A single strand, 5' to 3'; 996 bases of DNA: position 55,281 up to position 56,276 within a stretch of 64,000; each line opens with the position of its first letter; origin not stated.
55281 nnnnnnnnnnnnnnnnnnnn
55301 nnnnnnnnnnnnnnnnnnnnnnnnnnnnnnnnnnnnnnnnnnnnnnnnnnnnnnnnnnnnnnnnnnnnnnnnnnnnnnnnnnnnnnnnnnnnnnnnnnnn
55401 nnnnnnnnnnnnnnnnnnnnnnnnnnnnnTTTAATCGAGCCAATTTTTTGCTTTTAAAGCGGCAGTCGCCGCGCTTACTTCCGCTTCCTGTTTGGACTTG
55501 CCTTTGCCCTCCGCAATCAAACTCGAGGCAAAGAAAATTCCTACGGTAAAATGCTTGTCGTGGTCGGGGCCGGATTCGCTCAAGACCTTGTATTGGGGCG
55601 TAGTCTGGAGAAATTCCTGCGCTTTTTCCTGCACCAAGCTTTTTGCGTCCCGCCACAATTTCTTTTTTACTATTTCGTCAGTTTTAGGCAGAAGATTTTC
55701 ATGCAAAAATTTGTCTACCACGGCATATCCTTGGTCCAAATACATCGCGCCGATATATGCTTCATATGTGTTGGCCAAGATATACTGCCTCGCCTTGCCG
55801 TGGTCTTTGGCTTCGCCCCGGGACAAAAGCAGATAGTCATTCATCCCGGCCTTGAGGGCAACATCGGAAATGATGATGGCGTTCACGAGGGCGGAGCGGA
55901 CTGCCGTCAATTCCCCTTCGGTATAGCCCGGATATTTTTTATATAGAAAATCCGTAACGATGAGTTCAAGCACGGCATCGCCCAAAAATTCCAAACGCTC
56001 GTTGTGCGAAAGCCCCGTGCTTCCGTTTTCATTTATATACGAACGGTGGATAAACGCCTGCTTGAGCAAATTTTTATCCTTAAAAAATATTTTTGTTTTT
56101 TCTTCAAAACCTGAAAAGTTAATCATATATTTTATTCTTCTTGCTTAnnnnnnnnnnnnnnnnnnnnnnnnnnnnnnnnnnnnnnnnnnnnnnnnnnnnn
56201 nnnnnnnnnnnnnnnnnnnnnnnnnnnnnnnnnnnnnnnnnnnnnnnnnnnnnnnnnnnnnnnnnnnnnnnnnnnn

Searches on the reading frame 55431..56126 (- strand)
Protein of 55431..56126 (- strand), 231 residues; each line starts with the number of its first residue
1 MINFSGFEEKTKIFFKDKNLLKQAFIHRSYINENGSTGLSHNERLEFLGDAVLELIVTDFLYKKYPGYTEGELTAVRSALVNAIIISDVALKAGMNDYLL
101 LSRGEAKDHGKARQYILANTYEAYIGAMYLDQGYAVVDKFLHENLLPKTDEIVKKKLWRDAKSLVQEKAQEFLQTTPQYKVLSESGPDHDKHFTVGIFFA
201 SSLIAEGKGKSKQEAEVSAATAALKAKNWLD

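Call 60: search_protein_families(library=pfam, proteins=[window:55431-56126:-], max_evalue=0.001)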
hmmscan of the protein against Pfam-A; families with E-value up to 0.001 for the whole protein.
window:55431-56126:- (231 aa): 4 families
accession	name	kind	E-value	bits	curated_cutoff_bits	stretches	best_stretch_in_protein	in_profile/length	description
PF14622.11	Ribonucleas_3_3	-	4.3e-35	121.1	35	1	17-148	1-127/128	Ribonuclease-III-like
PF00636.31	Ribonuclease_3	-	3.8e-25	89.1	27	1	43-133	1-102/102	Ribonuclease III domain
PF00035.32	dsrm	-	1.5e-12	48.3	23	1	161-225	1-64/66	Double-stranded RNA binding motif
PF22935.1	RM44_endonuclase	-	1.8e-08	35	27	1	16-127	18-138/139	Large ribosomal subunit protein mL44, endonuclease domain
